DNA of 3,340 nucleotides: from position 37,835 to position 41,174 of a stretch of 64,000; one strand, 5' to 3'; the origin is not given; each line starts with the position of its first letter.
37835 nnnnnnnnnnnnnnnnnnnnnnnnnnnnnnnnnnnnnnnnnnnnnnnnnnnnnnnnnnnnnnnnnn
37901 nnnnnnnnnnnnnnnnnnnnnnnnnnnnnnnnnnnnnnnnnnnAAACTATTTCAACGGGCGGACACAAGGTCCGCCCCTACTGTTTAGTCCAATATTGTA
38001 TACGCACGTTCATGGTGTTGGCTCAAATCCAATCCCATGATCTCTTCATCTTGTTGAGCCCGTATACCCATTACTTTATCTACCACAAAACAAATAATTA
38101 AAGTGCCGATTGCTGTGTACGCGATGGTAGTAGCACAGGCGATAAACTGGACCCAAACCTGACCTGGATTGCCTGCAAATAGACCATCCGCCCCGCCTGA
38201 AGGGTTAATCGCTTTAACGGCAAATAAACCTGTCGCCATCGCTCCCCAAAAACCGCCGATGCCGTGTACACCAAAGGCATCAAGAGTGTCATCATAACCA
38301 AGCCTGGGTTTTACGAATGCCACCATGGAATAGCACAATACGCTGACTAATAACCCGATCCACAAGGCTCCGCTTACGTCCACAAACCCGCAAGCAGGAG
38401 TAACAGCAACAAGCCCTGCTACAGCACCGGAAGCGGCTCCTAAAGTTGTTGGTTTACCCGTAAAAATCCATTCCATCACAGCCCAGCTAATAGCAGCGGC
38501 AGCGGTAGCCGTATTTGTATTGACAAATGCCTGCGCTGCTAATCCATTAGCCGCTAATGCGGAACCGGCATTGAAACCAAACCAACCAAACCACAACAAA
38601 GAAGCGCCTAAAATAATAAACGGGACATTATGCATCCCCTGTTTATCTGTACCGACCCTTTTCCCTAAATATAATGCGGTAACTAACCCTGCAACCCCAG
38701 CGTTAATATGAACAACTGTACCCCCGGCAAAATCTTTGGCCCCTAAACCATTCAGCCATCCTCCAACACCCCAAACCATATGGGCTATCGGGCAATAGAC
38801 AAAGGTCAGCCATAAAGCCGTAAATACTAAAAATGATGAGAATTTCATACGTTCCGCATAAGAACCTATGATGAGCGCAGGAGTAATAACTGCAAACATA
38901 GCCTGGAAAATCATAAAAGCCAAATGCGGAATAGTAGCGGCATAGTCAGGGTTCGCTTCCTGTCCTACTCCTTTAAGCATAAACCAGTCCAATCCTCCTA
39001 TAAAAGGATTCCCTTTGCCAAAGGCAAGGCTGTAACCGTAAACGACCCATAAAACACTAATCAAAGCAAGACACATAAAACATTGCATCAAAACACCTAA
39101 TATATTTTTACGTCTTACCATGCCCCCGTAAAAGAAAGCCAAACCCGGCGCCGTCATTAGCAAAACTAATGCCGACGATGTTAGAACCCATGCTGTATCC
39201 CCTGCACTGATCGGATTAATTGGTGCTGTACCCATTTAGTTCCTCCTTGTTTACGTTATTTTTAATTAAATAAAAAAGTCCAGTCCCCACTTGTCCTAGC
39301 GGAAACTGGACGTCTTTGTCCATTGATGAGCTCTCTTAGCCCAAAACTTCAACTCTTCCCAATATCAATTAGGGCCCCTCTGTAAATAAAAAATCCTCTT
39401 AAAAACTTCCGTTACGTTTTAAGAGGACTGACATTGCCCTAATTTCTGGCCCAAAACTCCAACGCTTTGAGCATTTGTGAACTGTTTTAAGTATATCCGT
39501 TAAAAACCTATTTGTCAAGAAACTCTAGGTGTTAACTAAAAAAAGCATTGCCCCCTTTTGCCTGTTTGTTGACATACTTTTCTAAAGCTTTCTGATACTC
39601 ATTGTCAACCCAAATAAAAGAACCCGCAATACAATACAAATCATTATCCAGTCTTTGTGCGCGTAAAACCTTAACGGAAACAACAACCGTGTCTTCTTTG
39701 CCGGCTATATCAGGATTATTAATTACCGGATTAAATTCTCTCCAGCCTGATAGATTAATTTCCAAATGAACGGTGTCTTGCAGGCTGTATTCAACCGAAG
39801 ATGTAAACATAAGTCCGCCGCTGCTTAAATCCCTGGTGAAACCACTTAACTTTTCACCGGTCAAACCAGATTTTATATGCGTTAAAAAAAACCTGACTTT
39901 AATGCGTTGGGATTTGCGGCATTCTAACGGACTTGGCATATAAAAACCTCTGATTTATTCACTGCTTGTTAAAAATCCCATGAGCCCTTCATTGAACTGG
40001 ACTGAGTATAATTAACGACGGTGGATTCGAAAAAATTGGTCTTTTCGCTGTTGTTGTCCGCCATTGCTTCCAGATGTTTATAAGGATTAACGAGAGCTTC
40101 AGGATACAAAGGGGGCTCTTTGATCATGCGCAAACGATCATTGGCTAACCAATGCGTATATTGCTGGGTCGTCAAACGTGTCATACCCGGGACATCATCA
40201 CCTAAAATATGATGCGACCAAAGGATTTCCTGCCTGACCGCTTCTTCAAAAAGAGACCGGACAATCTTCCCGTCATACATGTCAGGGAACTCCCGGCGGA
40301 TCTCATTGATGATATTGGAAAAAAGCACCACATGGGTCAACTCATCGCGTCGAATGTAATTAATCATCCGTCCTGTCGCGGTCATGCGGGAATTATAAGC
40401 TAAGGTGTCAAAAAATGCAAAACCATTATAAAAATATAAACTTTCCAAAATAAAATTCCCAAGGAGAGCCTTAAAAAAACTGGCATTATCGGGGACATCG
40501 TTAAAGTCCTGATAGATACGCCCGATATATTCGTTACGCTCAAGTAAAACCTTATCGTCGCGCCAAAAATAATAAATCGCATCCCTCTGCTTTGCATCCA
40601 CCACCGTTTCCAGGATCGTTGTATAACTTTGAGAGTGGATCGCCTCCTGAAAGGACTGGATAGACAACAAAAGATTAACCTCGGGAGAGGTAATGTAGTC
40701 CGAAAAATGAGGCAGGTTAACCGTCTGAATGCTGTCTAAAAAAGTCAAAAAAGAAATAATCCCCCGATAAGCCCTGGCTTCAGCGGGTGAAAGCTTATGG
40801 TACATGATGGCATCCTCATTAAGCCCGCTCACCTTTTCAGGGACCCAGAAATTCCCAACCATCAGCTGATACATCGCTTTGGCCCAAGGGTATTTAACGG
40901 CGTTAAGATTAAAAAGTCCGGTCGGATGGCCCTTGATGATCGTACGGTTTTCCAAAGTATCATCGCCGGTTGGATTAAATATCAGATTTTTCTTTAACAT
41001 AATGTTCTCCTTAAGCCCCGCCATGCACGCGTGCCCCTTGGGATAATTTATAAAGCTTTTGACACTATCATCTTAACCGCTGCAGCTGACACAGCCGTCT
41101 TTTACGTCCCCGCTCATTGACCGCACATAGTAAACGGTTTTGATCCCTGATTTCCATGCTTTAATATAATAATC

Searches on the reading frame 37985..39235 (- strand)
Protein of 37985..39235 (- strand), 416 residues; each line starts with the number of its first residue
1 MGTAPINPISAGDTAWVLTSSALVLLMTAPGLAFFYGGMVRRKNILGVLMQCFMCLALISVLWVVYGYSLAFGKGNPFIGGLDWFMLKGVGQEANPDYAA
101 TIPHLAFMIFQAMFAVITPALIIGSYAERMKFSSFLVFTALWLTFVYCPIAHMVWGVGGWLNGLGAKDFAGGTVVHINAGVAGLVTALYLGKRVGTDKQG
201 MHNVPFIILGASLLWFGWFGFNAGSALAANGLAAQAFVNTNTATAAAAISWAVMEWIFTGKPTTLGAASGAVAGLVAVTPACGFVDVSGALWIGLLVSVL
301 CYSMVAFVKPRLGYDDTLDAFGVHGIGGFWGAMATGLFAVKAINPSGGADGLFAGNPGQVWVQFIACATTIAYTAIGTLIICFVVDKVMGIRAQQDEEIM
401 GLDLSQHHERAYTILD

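Call 76: search_protein_families(library=pfam, max_evalue=0.0001, proteins=[window:37985-39235:-])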
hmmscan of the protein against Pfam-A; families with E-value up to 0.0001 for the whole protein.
window:37985-39235:- (416 aa): 1 family
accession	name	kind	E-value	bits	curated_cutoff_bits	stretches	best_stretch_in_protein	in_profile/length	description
PF00909.26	Ammonium_transp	-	1.3e-127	426.3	23.2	1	15-412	1-399/399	Ammonium Transporter Family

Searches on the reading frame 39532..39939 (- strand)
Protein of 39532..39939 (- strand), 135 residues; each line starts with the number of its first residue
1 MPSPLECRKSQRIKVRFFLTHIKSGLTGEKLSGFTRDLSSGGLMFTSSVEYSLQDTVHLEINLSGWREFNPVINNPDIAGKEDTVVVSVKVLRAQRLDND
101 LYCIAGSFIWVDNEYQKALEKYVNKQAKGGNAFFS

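Call 76: search_protein_families(library=pfam, max_evalue=0.0001, proteins=[window:39532-39939:-])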
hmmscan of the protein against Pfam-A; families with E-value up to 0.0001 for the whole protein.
window:39532-39939:- (135 aa): 1 family
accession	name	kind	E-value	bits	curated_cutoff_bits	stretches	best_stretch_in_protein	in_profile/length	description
PF07238.19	PilZ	-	2.8e-06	28.1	22.5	1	8-123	3-100/102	PilZ domain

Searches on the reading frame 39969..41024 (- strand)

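Call 76: search_protein_families(library=pfam, max_evalue=0.0001, proteins=[window:39969-41024:-])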
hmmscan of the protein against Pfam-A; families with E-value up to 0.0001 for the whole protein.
window:39969-41024:- (351 aa): 1 family
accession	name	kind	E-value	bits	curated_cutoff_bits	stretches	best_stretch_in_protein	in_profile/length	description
PF00268.27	Ribonuc_red_sm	-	4.6e-68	230.1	33.6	1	38-314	2-281/281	Ribonucleotide reductase, small chain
